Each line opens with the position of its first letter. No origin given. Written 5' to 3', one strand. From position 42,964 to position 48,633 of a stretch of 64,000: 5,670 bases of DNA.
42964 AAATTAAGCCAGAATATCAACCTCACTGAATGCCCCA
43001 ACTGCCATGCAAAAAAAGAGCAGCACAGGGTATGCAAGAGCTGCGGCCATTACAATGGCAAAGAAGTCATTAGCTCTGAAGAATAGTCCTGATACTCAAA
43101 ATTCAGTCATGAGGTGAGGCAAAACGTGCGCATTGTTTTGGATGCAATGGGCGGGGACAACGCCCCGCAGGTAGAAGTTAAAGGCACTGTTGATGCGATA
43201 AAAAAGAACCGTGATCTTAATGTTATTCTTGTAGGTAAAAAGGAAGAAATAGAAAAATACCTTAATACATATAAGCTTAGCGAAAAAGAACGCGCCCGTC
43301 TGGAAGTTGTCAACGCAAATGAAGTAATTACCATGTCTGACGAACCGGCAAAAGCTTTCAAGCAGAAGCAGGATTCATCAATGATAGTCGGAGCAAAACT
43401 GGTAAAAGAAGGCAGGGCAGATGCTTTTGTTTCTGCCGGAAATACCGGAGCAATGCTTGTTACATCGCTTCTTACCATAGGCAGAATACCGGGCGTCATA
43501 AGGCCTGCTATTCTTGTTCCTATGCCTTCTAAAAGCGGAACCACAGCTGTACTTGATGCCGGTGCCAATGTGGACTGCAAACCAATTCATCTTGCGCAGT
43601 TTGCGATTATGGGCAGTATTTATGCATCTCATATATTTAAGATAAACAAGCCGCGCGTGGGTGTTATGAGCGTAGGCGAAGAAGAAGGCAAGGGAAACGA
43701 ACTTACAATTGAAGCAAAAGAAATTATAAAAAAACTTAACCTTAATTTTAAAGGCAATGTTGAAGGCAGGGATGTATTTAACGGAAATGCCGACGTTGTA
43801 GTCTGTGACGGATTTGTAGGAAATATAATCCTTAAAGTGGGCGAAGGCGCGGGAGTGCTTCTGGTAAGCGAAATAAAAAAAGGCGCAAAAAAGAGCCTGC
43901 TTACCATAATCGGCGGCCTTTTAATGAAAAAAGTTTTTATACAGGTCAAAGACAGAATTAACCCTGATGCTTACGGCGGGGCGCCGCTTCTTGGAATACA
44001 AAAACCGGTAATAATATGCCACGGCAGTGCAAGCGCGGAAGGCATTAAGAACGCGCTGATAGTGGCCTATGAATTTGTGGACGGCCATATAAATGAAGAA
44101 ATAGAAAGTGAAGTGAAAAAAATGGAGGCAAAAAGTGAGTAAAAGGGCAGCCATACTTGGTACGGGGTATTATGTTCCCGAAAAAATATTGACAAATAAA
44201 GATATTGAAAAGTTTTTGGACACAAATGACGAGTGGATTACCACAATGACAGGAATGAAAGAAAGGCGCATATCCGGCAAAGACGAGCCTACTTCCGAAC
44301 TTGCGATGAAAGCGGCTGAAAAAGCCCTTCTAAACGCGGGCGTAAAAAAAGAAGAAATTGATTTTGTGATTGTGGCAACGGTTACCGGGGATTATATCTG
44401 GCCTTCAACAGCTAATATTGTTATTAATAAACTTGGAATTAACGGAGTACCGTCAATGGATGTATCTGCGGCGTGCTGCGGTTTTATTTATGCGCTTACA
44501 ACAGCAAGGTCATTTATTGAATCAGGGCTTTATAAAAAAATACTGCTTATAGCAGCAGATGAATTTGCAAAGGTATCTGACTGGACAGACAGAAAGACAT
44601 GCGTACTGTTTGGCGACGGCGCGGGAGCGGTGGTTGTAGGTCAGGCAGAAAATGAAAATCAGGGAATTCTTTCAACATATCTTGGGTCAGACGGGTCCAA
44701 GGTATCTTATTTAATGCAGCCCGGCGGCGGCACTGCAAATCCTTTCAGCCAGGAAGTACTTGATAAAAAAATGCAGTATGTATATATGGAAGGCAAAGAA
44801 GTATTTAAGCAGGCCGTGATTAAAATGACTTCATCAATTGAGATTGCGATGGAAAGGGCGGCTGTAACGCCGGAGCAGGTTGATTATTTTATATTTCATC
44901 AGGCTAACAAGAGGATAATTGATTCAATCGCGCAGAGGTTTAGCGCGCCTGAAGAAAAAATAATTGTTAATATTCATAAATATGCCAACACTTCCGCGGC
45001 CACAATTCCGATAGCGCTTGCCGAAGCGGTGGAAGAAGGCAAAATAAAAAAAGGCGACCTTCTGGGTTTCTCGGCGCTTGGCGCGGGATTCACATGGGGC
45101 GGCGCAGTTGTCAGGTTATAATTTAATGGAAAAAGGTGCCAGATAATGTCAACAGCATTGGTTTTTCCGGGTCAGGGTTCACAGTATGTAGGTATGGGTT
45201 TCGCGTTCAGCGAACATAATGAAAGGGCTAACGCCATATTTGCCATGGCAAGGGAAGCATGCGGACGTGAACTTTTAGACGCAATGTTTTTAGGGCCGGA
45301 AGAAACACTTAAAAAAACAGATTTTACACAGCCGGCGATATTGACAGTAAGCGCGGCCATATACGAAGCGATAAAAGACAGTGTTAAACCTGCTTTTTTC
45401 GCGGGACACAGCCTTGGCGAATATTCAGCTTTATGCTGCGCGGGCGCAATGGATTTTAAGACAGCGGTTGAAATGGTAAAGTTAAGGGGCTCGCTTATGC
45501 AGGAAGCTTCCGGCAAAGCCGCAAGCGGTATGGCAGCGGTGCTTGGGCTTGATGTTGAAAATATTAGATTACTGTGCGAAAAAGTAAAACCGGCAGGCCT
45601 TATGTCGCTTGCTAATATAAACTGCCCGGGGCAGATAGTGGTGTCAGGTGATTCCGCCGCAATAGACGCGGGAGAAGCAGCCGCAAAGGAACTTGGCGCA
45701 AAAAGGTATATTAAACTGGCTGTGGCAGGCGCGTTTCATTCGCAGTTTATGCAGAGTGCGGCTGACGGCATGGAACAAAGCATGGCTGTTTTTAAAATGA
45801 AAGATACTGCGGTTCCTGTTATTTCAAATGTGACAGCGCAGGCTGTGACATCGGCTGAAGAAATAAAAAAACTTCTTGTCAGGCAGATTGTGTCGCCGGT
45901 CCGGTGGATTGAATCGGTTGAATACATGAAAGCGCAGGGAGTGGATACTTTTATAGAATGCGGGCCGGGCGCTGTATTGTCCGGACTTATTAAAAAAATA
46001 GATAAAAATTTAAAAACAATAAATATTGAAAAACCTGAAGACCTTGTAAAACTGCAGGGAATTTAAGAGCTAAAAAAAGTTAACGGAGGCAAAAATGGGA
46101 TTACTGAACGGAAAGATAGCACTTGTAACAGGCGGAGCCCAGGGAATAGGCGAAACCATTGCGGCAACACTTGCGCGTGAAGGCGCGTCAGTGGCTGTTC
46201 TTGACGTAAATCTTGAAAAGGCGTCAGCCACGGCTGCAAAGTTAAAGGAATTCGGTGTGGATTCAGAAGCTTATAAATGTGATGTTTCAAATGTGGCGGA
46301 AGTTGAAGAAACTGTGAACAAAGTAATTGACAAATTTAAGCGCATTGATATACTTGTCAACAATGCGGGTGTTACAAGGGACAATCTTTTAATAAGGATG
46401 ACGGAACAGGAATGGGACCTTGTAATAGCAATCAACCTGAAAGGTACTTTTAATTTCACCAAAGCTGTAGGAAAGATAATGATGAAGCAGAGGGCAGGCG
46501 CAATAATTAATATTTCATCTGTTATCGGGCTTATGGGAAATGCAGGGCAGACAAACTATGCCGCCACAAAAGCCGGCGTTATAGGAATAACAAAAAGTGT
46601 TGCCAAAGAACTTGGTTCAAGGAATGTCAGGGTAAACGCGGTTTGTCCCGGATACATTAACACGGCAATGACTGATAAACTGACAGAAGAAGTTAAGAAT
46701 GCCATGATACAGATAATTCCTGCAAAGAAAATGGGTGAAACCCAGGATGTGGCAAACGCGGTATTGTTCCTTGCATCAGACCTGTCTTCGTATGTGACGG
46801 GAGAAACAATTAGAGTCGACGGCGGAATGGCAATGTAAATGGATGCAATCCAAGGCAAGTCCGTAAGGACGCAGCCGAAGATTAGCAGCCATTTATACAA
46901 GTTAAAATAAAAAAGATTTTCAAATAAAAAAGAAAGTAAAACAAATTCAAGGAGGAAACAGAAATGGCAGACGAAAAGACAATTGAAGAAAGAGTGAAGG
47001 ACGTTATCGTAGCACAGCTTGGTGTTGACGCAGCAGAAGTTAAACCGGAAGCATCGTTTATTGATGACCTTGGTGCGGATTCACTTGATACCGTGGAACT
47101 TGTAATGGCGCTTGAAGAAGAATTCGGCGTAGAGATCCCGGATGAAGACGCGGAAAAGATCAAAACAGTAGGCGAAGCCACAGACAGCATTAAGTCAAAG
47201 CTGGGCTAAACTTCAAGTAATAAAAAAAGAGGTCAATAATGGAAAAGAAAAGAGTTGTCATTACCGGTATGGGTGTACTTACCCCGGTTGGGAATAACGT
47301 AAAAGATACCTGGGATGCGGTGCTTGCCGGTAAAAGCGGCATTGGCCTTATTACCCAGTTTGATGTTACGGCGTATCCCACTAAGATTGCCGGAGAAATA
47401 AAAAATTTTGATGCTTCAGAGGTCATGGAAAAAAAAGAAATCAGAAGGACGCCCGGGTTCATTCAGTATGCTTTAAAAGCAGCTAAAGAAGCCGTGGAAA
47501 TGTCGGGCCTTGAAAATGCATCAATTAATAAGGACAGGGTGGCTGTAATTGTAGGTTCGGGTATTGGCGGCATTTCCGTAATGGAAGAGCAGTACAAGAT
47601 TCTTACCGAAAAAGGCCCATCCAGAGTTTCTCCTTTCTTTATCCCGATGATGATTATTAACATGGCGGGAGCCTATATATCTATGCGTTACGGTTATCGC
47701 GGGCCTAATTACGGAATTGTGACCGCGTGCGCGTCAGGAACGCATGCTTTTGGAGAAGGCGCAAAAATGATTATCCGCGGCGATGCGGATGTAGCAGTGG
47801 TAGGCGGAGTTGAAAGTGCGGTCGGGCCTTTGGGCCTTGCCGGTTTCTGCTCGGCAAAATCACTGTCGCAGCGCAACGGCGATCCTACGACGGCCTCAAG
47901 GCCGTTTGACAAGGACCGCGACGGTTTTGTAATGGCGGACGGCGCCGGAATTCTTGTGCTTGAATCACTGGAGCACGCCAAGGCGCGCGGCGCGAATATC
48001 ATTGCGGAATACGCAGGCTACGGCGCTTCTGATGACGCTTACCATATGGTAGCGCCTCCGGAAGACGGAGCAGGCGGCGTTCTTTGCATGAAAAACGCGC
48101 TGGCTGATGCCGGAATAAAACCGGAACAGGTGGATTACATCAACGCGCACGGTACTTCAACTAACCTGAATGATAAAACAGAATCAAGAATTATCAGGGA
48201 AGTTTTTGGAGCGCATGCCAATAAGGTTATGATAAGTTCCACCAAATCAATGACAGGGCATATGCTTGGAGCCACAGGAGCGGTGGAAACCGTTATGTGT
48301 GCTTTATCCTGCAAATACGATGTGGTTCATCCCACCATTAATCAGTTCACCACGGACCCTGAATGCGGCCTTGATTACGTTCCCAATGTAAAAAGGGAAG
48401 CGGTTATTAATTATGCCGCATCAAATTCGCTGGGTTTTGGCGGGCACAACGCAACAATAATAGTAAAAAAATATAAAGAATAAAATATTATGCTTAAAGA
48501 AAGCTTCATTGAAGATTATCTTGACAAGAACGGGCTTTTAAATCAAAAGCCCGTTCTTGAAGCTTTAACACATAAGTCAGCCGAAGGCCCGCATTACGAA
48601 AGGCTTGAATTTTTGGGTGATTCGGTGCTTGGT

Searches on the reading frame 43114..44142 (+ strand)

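Call 19: search_protein_families(library=pfam, proteins=[window:43114-44142:+], max_evalue=0.001)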
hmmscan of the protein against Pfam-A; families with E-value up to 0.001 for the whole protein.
window:43114-44142:+ (342 aa): 2 families
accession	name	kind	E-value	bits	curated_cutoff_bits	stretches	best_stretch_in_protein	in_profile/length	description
PF02504.20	FA_synthesis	-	6.7e-105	351.2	29.1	1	5-326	1-321/324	Fatty acid synthesis protein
PF01515.24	PTA_PTB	-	3e-07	30.6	24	1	26-212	31-231/319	Phosphate acetyl/butaryl transferase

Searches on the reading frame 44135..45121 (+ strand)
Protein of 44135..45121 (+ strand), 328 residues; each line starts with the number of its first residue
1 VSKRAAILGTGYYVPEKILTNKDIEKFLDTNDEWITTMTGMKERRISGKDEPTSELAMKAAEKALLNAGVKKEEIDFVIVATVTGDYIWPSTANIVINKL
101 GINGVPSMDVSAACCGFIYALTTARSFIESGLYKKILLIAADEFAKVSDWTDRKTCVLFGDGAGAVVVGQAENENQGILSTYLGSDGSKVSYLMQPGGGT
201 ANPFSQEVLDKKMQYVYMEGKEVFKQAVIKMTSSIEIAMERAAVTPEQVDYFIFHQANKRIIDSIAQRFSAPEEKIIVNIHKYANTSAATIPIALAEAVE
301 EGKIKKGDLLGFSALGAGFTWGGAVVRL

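Call 20: search_protein_families(library=pfam, proteins=[window:44135-45121:+], max_evalue=0.001)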
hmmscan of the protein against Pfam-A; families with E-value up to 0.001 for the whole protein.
window:44135-45121:+ (328 aa): 6 families
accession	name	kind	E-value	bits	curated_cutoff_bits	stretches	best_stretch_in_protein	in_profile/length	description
PF08541.16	ACP_syn_III_C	-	1.5e-36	124.8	26.6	1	239-327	1-89/90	3-Oxoacyl-[acyl-carrier-protein (ACP)] synthase III C terminal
PF08545.16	ACP_syn_III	-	7.3e-31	106.3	24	1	108-187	1-80/80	3-Oxoacyl-[acyl-carrier-protein (ACP)] synthase III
PF00108.29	Thiolase_N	-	9.8e-08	32.1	26.4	1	37-139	7-110/260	Thiolase, N-terminal domain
PF07451.17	SpoVAD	-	1.2e-06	28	22.1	1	54-146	52-138/329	Stage V sporulation protein AD (SpoVAD)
PF00195.25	Chal_sti_synt_N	-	0.00016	21.7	27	1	26-170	72-223/225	Chalcone and stilbene synthases, N-terminal domain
PF22691.2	Thiolase_C_1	-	0.00062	20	28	0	41-79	4-42/144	Thiolase C-terminal domain-like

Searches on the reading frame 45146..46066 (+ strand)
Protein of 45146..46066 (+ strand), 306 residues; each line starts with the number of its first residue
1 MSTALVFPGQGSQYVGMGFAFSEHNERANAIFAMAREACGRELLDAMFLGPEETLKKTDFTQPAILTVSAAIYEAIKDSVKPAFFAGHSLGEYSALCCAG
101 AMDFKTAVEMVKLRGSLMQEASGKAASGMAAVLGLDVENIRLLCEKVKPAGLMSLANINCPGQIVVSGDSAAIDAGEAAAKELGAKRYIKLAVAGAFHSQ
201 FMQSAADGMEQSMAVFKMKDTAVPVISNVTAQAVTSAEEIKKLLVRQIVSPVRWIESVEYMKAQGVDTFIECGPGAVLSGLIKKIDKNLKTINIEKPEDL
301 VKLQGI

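Call 20: search_protein_families(library=pfam, proteins=[window:45146-46066:+], max_evalue=0.001)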
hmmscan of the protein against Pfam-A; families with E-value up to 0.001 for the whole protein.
window:45146-46066:+ (306 aa): 1 family
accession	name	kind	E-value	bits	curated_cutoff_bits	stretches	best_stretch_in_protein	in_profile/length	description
PF00698.26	Acyl_transf_1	-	7.9e-37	127.9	32.7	1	6-283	3-276/319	Acyl transferase domain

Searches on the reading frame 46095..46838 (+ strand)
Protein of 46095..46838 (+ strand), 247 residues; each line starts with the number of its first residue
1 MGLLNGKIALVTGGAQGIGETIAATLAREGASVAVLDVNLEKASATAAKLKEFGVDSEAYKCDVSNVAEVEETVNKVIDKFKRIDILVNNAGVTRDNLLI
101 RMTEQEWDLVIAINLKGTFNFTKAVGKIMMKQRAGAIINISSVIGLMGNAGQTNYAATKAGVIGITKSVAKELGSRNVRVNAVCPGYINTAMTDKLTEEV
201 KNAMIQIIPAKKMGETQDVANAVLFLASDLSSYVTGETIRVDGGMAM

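Call 20: search_protein_families(library=pfam, proteins=[window:46095-46838:+], max_evalue=0.001)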
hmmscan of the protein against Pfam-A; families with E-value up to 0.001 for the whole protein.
window:46095-46838:+ (247 aa): 6 families
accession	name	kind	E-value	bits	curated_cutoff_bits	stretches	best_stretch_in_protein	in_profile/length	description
PF13561.12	adh_short_C2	-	7.2e-72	242.2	27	1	15-245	3-235/236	Enoyl-(Acyl carrier protein) reductase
PF00106.31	adh_short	-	2.2e-64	217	26.6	1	7-199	1-193/195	short chain dehydrogenase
PF08659.16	KR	-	7.4e-26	91.6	22.6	1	10-160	4-154/180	KR domain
PF01370.27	Epimerase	-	0.0001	22.3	20.9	1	9-149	1-124/240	NAD dependent epimerase/dehydratase family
PF03435.24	Sacchrp_dh_NADP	-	0.00021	22.1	25.1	1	14-102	5-87/129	Saccharopine dehydrogenase NADP binding domain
PF01073.25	3Beta_HSD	-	0.00072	19.1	22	0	10-125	1-103/280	3-beta hydroxysteroid dehydrogenase/isomerase family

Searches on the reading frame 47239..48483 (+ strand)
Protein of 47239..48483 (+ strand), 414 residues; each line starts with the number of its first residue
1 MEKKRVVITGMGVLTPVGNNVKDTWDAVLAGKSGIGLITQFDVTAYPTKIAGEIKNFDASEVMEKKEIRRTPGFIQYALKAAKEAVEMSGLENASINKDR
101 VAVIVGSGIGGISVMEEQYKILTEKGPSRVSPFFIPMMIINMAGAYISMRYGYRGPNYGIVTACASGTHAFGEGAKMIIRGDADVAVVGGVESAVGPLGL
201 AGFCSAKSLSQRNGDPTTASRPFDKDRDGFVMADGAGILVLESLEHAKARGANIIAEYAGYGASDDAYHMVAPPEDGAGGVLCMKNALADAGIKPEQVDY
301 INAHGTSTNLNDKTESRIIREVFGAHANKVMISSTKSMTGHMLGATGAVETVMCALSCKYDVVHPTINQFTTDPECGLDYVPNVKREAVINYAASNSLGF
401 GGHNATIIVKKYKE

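Call 20: search_protein_families(library=pfam, proteins=[window:47239-48483:+], max_evalue=0.001)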
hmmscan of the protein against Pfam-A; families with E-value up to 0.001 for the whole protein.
window:47239-48483:+ (414 aa): 3 families
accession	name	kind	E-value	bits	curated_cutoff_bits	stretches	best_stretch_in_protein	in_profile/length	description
PF00109.32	ketoacyl-synt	-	2.3e-61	208.1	20.8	1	4-247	2-252/252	Beta-ketoacyl synthase, N-terminal domain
PF02801.28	Ketoacyl-synt_C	-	4.5e-36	123.9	20.8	1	256-368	2-117/119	Beta-ketoacyl synthase, C-terminal domain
PF00108.29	Thiolase_N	-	1e-06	28.8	26.4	1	159-193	80-114/260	Thiolase, N-terminal domain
